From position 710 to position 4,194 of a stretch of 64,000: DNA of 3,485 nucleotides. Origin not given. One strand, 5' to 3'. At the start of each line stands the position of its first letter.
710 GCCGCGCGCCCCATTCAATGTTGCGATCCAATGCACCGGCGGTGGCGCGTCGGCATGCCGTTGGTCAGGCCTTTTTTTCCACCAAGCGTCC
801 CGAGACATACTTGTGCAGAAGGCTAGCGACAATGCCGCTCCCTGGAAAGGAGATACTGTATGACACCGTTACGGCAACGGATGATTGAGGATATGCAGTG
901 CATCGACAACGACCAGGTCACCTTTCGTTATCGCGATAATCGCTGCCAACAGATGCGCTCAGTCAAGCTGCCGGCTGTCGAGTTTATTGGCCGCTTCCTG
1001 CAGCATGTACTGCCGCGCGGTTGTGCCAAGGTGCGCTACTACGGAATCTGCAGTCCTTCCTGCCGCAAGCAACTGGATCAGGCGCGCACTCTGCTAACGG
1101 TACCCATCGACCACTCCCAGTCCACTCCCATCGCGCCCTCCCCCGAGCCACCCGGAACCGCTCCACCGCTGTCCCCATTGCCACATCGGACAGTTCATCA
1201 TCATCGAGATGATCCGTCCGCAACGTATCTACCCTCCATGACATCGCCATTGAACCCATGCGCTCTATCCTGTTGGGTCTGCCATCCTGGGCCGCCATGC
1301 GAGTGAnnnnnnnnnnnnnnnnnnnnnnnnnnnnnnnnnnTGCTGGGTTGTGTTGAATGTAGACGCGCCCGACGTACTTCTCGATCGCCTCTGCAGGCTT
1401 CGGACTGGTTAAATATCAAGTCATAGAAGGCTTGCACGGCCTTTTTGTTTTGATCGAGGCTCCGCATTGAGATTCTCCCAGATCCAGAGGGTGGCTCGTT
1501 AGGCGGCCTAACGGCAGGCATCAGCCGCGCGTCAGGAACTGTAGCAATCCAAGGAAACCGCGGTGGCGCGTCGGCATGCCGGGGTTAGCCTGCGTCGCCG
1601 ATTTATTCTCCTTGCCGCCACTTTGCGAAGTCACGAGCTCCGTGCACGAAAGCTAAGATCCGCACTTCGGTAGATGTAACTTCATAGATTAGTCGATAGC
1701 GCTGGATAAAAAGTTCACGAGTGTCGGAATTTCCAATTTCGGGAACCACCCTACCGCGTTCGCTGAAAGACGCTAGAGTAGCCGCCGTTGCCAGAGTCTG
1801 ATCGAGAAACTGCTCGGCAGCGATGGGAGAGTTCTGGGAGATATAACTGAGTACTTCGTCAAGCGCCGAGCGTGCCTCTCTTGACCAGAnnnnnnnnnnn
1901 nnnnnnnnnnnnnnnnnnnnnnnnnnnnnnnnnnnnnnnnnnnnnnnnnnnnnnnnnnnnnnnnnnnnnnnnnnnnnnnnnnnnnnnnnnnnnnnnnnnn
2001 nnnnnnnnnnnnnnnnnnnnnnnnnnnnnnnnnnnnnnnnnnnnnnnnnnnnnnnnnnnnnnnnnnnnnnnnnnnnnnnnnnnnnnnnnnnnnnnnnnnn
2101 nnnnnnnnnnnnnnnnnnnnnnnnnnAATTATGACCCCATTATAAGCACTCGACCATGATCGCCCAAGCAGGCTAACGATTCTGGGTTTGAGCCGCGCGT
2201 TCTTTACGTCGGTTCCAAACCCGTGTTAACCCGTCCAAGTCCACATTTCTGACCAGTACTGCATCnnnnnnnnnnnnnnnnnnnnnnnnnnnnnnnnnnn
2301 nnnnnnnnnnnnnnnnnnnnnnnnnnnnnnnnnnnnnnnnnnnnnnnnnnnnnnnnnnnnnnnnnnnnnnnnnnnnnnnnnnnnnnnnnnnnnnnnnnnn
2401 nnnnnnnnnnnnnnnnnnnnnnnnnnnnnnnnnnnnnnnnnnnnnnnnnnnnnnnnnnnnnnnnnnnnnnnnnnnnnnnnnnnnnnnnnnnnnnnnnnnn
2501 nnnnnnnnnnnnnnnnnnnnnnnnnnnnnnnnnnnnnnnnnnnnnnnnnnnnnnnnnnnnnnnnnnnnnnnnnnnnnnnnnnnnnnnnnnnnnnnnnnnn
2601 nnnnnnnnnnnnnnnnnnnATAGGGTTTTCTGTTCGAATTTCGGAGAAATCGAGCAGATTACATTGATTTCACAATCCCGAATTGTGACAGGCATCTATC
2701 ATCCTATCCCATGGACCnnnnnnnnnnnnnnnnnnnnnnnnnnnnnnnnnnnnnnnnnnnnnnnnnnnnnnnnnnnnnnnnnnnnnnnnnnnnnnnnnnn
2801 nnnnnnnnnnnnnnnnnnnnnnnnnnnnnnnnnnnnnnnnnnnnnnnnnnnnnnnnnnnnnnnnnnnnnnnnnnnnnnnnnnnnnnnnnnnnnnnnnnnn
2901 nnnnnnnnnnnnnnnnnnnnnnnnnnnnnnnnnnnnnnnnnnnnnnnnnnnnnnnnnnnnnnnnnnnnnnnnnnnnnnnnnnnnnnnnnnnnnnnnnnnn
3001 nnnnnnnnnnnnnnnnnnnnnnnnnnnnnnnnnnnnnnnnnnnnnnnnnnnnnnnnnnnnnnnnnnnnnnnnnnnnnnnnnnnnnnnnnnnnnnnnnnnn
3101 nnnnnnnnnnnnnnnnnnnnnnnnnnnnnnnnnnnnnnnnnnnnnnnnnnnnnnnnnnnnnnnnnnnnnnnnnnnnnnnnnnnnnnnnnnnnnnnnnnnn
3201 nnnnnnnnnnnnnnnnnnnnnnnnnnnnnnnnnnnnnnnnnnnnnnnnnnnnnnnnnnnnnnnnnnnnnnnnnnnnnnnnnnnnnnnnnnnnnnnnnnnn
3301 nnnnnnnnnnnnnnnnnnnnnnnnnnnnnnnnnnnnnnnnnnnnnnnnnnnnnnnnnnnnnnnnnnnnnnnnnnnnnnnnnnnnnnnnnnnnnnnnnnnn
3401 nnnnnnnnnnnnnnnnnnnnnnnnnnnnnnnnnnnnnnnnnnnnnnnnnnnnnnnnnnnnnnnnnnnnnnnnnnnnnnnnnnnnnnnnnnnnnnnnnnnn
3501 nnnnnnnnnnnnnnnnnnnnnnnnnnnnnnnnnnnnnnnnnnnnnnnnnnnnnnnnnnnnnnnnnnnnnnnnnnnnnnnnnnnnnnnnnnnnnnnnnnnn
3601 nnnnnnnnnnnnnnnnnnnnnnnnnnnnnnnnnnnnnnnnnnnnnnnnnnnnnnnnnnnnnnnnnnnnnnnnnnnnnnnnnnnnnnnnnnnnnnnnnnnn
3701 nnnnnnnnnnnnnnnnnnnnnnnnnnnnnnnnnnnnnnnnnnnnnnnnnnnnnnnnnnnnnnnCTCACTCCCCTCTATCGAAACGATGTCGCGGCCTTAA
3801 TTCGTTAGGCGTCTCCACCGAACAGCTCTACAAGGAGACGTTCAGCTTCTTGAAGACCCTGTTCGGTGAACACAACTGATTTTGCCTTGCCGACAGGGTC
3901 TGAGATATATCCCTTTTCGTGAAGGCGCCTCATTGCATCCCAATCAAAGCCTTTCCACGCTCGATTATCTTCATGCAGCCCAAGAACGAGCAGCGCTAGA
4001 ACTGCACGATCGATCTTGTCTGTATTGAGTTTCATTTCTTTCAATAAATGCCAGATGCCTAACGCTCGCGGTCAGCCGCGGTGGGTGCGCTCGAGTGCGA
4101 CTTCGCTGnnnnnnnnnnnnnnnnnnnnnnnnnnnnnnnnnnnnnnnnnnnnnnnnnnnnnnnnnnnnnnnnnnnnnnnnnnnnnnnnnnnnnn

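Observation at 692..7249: Two attC size classes and a truncated site sharing an identical 16-nt end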

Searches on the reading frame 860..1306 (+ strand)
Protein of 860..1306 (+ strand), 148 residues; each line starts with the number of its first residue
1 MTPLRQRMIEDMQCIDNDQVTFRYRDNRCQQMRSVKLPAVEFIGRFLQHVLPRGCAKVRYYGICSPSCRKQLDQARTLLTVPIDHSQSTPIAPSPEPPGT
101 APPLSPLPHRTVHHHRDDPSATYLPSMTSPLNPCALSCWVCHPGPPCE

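Call 7: search_protein_families(library=pfam, proteins=[window:860-1306:+], max_evalue=0.01)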
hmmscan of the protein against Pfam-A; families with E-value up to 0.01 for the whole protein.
window:860-1306:+ (148 aa): 1 family
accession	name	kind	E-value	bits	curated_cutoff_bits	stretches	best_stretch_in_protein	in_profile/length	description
PF04986.18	Y2_Tnp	-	5.2e-16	59.6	20.9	1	13-69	125-180/183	Putative transposase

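Call 23: search_protein_families(library=ncbifam, proteins=[window:860-1237:+], max_evalue=0.01)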
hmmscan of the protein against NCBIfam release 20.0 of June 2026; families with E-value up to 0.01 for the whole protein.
seq(126 aa): 1 family
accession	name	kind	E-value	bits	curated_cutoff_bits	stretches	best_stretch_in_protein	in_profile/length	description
NF033538.2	transpos_IS91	equivalog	2.5e-19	69.5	125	1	11-81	253-324/356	IS91 family transposase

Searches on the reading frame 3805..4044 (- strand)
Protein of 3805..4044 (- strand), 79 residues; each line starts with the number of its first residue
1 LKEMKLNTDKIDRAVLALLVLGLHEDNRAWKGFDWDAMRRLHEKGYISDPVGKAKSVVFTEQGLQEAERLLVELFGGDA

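Call 7: search_protein_families(library=pfam, proteins=[window:3805-4044:-], max_evalue=0.01)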
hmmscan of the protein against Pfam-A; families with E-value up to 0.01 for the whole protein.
window:3805-4044:- (79 aa): 1 family
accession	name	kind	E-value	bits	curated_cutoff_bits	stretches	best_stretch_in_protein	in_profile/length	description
PF20008.5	DUF6429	-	2.8e-32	110.7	31.6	1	8-76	2-70/71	Domain of unknown function (DUF6429)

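Call 25: find_homologous_proteins(query=window:3808-4044:-, max_evalue=1e-10)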
Query window:3808-4044:- (79 aa): 2425 proteins with E <= 1e-10 among 2447 candidates; the best 120 are listed.
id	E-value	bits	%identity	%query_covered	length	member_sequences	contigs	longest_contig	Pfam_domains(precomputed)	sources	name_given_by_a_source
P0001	4.1e-43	162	100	96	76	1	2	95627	PF20008.6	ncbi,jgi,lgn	ncbi:MAG TPA: DUF6429 family protein [Acidobacteriota bacterium]|jgi:hypothetical protein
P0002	1.6e-39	151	92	96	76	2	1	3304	PF20008.6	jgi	-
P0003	4.1e-35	137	88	94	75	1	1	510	PF20008.6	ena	-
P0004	3.6e-34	134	84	94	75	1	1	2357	PF20008.6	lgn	-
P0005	4.3e-34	133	85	92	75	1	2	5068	PF20008.6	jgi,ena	-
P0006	5.1e-34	133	86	92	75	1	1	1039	PF20008.6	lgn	-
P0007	9.6e-34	132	84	94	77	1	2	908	PF20008.6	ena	-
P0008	9.8e-34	132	84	92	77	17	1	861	PF20008.6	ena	-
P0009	9.8e-34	132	82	94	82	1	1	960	PF20008.6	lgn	-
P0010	1.0e-33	132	85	92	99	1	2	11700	PF20008.6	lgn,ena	-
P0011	1.7e-33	131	84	94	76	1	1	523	PF20008.6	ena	-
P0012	2.1e-33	131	76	96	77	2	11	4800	PF20008.6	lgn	-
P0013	2.5e-33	131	84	94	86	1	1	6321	PF20008.6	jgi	-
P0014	2.7e-33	131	82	94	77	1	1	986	PF20008.6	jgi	jgi:hypothetical protein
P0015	2.8e-33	131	80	96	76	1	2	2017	PF20008.6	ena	-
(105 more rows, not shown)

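Call 26: find_encoding_contigs(protein=P0001, flank=10000, max_places=4)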
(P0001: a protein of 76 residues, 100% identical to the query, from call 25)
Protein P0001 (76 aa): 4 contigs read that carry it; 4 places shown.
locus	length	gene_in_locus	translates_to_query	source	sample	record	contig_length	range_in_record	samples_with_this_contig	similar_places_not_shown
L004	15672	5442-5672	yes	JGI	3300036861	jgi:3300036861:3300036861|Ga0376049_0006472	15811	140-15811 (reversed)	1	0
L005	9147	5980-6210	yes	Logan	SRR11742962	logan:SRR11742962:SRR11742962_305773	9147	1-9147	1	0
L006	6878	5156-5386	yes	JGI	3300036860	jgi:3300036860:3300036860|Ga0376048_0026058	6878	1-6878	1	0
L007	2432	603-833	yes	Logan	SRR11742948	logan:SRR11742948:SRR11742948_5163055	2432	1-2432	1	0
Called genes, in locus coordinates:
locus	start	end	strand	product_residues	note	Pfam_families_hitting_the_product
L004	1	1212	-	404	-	?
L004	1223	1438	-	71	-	PF13495:Phage_int_SAM_4 (weak), PF00589:Phage_integrase (faint)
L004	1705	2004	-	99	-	-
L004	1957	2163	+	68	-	-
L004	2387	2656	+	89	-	PF13711:DUF4160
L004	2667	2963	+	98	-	PF10387:DUF2442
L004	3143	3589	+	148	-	-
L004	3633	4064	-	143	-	-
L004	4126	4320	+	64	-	-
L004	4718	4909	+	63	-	PF13240:Zn_Ribbon_1, PF12773:DZR (weak)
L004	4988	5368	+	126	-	-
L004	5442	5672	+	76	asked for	PF20008:DUF6429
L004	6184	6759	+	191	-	-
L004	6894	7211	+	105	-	-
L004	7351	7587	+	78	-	-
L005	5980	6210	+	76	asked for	PF20008:DUF6429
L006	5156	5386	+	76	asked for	PF20008:DUF6429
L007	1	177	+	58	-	?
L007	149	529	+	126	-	-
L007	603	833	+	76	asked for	PF20008:DUF6429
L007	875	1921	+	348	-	PF00561:Abhydrolase_1, PF12697:Abhydrolase_6, PF12146:Hydrolase_4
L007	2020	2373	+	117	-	-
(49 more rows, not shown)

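Call 27: find_encoding_contigs(protein=P0002, flank=4000, max_places=3)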
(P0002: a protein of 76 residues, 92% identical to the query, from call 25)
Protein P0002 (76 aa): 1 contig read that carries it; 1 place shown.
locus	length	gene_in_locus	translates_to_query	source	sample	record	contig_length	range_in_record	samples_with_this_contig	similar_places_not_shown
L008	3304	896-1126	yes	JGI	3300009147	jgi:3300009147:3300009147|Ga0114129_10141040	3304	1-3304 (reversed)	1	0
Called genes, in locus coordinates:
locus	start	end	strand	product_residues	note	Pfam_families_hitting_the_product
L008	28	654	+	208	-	-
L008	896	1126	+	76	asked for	PF20008:DUF6429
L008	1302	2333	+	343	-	-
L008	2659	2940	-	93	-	-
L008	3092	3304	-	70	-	?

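Call 67: find_homologous_proteins(query=L007:875-1918:+, max_evalue=1e-20)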
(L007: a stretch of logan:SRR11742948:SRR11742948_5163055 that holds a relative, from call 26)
Query L007:875-1918:+ (348 aa): 4754 proteins with E <= 1e-20 among 8000 candidates; the best 120 are listed.
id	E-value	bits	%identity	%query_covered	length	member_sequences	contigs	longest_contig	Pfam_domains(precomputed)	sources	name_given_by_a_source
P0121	1.9e-209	713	91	100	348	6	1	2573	PF12697.14,PF00561.27,PF12146.16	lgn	-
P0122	9.9e-199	678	87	100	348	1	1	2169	PF12697.14,PF00561.27,PF12146.16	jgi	jgi:pimeloyl-ACP methyl ester carboxylesterase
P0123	3.9e-186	636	82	100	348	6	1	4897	PF12697.14,PF00561.27,PF12146.16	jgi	jgi:pimeloyl-ACP methyl ester carboxylesterase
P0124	5.9e-179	613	78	100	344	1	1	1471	PF12697.14,PF00561.27,PF12146.16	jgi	jgi:pimeloyl-ACP methyl ester carboxylesterase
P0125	7.4e-172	589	76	99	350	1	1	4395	PF12697.14,PF00561.27,PF12146.16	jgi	jgi:pimeloyl-ACP methyl ester carboxylesterase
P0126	1.9e-171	588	80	93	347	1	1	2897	PF12697.14,PF00561.27,PF12146.16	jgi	jgi:pimeloyl-ACP methyl ester carboxylesterase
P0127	2.0e-171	588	76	97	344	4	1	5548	PF12697.14,PF00561.27,PF12146.16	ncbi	-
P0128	6.3e-170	583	78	98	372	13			PF12697.14,PF00561.27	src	-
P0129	1.2e-169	582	74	100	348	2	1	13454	PF12697.14,PF00561.27,PF12146.16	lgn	-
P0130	3.7e-169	580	76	98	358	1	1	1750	PF12697.14,PF00561.27,PF12146.16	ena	-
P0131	8.3e-167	573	74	96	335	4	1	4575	PF12697.14,PF00561.27,PF12146.16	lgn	-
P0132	8.7e-167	573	74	100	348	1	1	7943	PF12697.14,PF00561.27,PF12146.16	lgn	-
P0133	1.1e-163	562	75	98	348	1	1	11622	PF12697.14,PF00561.27,PF12146.16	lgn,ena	-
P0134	1.9e-163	562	72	100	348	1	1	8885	PF12697.14,PF00561.27,PF12146.16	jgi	jgi:pimeloyl-ACP methyl ester carboxylesterase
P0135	3.8e-163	561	73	100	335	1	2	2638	PF12697.14,PF00561.27,PF12146.16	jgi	-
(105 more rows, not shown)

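Call 68: find_encoding_contigs(protein=P0121, flank=3000, max_places=2)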
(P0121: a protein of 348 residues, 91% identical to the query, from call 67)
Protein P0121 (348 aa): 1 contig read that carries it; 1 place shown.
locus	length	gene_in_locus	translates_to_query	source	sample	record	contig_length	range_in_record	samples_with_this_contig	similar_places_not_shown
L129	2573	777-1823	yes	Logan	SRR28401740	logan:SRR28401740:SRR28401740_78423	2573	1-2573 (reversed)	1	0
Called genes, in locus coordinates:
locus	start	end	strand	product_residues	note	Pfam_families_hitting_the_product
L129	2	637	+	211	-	?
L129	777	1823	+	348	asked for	PF00561:Abhydrolase_1, PF12697:Abhydrolase_6, PF12146:Hydrolase_4 (weak)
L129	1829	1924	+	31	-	-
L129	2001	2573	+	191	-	?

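Call 69: find_encoding_contigs(protein=P0122, flank=3000, max_places=2)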
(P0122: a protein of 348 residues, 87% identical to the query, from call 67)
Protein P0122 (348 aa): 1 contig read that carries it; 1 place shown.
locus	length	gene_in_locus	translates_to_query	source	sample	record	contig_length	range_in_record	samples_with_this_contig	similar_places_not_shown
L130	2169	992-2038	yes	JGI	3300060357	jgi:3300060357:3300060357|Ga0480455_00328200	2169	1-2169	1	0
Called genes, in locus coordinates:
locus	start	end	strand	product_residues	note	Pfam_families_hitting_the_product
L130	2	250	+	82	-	?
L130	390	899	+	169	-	PF13527:Acetyltransf_9, PF00583:Acetyltransf_1, PF13508:Acetyltransf_7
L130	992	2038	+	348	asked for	PF00561:Abhydrolase_1, PF12697:Abhydrolase_6, PF12146:Hydrolase_4 (weak)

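Call 70: find_encoding_contigs(protein=P0123, flank=4000, max_places=2)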
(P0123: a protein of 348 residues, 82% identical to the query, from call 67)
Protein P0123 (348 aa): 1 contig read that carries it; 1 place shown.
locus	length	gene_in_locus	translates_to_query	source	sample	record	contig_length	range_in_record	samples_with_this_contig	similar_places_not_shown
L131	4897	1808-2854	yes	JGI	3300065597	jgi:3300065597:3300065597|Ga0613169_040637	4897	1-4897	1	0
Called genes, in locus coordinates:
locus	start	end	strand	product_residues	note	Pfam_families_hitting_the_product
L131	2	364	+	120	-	?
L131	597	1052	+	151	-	PF13527:Acetyltransf_9 (weak), PF13673:Acetyltransf_10, PF00583:Acetyltransf_1, PF13508:Acetyltransf_7, PF08445:FR47 (weak)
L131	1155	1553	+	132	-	PF01042:Ribonuc_L-PSP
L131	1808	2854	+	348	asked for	PF00561:Abhydrolase_1, PF12697:Abhydrolase_6, PF12146:Hydrolase_4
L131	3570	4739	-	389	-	PF07995:GSDH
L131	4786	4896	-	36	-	?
